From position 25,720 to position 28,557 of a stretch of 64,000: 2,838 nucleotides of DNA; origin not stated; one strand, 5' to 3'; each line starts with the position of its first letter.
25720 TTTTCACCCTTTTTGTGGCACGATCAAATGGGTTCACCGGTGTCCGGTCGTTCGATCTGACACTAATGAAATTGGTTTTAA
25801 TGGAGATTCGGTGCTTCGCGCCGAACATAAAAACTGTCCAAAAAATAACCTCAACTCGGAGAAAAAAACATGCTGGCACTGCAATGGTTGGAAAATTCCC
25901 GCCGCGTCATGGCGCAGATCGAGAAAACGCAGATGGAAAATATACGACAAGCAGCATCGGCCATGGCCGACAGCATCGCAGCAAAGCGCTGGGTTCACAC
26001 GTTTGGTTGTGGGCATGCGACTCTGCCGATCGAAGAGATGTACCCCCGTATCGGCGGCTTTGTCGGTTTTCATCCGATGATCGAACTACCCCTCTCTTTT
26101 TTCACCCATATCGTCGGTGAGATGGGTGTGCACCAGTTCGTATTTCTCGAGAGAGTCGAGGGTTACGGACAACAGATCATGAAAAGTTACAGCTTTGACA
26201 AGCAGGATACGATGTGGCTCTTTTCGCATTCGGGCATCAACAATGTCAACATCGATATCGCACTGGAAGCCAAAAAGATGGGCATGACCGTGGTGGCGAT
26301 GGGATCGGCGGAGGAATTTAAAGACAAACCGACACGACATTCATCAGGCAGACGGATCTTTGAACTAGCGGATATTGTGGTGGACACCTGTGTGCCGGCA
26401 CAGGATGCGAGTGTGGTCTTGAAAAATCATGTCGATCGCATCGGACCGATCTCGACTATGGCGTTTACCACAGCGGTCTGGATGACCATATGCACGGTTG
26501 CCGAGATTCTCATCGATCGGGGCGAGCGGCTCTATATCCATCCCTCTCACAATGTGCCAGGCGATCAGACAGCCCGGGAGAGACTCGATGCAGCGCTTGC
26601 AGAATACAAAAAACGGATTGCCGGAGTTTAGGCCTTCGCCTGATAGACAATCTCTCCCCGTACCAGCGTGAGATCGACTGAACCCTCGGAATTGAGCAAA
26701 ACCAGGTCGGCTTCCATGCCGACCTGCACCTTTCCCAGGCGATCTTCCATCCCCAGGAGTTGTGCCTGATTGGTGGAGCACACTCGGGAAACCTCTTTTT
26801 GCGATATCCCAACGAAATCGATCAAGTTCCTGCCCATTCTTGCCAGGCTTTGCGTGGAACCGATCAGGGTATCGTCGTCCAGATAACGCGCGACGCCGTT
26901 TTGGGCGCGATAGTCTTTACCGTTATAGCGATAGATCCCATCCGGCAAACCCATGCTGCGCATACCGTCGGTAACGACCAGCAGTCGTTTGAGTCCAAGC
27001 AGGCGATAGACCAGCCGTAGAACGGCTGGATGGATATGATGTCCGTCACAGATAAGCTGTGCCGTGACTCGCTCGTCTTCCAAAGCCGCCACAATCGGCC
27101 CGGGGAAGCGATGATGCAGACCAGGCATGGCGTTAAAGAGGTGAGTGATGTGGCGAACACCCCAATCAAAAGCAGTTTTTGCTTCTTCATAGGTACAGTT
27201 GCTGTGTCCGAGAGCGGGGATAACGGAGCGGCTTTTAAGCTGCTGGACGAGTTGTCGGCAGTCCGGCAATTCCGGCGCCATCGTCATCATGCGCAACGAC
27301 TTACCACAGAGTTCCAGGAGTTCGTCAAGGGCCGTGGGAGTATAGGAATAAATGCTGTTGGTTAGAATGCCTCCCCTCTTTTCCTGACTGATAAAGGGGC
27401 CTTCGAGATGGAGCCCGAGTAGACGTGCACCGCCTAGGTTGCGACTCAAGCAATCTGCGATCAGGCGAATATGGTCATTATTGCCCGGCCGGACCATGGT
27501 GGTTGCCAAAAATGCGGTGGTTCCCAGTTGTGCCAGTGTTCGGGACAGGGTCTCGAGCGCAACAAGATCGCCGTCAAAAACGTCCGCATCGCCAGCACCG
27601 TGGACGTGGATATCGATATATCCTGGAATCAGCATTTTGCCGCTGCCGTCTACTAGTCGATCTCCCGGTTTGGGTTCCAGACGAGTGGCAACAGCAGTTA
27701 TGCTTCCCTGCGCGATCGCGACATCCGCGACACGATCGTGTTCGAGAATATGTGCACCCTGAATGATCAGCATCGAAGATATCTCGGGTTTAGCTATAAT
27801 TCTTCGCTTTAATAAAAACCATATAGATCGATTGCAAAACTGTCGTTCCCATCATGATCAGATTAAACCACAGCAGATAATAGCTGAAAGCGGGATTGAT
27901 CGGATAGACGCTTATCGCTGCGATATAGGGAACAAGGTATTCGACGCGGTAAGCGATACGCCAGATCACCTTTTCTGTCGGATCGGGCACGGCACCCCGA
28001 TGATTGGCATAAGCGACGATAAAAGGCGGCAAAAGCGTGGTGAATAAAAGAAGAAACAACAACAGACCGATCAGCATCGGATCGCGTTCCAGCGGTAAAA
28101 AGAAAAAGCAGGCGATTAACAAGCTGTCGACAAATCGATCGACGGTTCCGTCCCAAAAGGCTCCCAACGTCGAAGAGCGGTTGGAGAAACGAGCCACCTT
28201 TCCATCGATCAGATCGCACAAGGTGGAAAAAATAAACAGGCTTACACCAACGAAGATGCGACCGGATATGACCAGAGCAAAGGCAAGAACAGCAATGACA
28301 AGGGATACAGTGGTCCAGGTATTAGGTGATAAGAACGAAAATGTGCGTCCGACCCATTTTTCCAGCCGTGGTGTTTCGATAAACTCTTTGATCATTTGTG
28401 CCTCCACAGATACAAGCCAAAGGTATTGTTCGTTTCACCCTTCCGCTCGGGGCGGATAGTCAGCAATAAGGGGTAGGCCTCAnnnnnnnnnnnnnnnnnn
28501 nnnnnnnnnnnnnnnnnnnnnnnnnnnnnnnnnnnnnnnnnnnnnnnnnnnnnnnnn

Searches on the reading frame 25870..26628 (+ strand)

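Call 69: search_protein_families(library=pfam, proteins=[window:25870-26628:+], max_evalue=0.00001)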
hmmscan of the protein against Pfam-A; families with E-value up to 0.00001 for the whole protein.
window:25870-26628:+ (253 aa): 1 family
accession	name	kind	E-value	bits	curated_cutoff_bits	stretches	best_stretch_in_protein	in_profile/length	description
PF13580.11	SIS_2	-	1.7e-43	148.4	27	1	5-146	1-138/138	SIS domain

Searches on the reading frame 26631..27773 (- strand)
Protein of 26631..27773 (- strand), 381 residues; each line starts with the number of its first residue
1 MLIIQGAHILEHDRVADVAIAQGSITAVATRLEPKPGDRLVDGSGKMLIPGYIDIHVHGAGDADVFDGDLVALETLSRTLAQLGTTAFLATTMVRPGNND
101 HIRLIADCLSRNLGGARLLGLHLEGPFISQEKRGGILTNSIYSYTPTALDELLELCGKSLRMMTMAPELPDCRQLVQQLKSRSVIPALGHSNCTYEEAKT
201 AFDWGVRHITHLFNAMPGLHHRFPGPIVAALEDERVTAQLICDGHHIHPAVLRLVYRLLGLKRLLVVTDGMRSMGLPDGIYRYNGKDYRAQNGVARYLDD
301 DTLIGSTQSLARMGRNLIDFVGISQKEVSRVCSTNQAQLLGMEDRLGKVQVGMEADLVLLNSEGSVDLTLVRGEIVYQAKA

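Call 3: search_protein_families(library=pfam, proteins=[window:26631-27773:-], max_evalue=0.01)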
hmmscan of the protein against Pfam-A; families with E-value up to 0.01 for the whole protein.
window:26631-27773:- (381 aa): 2 families
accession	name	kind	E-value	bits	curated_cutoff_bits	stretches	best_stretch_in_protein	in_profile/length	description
PF01979.26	Amidohydro_1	-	1.4e-16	61.1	25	1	47-376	1-345/345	Amidohydrolase family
PF07969.17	Amidohydro_3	-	4.3e-10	40.1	29.7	1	326-377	410-472/472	Amidohydrolase family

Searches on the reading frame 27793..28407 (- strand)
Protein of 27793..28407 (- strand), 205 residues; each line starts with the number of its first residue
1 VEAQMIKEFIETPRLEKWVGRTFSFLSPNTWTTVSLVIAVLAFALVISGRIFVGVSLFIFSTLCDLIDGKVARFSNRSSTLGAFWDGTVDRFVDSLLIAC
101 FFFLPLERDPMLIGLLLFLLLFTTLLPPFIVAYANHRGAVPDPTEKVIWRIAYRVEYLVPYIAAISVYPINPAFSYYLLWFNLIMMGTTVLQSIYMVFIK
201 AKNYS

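Call 3: search_protein_families(library=pfam, proteins=[window:27793-28407:-], max_evalue=0.01)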
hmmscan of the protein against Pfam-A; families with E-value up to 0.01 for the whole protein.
window:27793-28407:- (205 aa): 1 family
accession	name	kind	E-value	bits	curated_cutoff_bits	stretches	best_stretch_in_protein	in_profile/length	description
PF01066.26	CDP-OH_P_transf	-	5e-14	53.4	22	1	26-185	2-149/152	CDP-alcohol phosphatidyltransferase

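Call 4: search_protein_families(library=ncbifam, proteins=[window:27793-28407:-], max_evalue=0.01)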
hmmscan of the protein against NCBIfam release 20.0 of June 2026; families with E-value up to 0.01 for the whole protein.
window:27793-28407:- (205 aa): 8 families
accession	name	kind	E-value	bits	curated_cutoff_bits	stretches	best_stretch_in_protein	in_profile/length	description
NF040950.1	archin_ph_syn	equivalog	2.1e-22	79.9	180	1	26-198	24-188/191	archaetidylinositol phosphate synthase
NF045883.1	PIPSynth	equivalog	2e-15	57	170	1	26-197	23-192/197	phosphatidylinositol phosphate synthase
NF041135.1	IPPtranDIPPsyn_Thcocales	equivalog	3.3e-11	42.8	580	1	25-124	249-346/419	bifunctional L-myo-inositol-1-phosphate cytidylyltransferase/CDP-L-myo-inositol myo-inositolphosphotransferase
NF052561.1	PIPSynBT1523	equivalog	5.5e-11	42.6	350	1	26-134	25-143/232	hypothetical protein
TIGR00560.1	pgsA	equivalog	7.3e-07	29.9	109.1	1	36-98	18-81/183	CDP-diacylglycerol--glycerol-3-phosphate 3-phosphatidyltransferase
NF053678.1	ClpnSynClsA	equivalog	1.6e-05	25.2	240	1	28-100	6-80/180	cardiolipin synthase ClsA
NF008090.0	PRK10832.1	equivalog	9.1e-05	22.6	304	1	36-93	17-74/182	CDP-diacylglycerol--glycerol-3-phosphate 3-phosphatidyltransferase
TIGR00473.1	pssA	equivalog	0.00038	20.6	107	1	34-90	3-59/153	CDP-diacylglycerol--serine O-phosphatidyltransferase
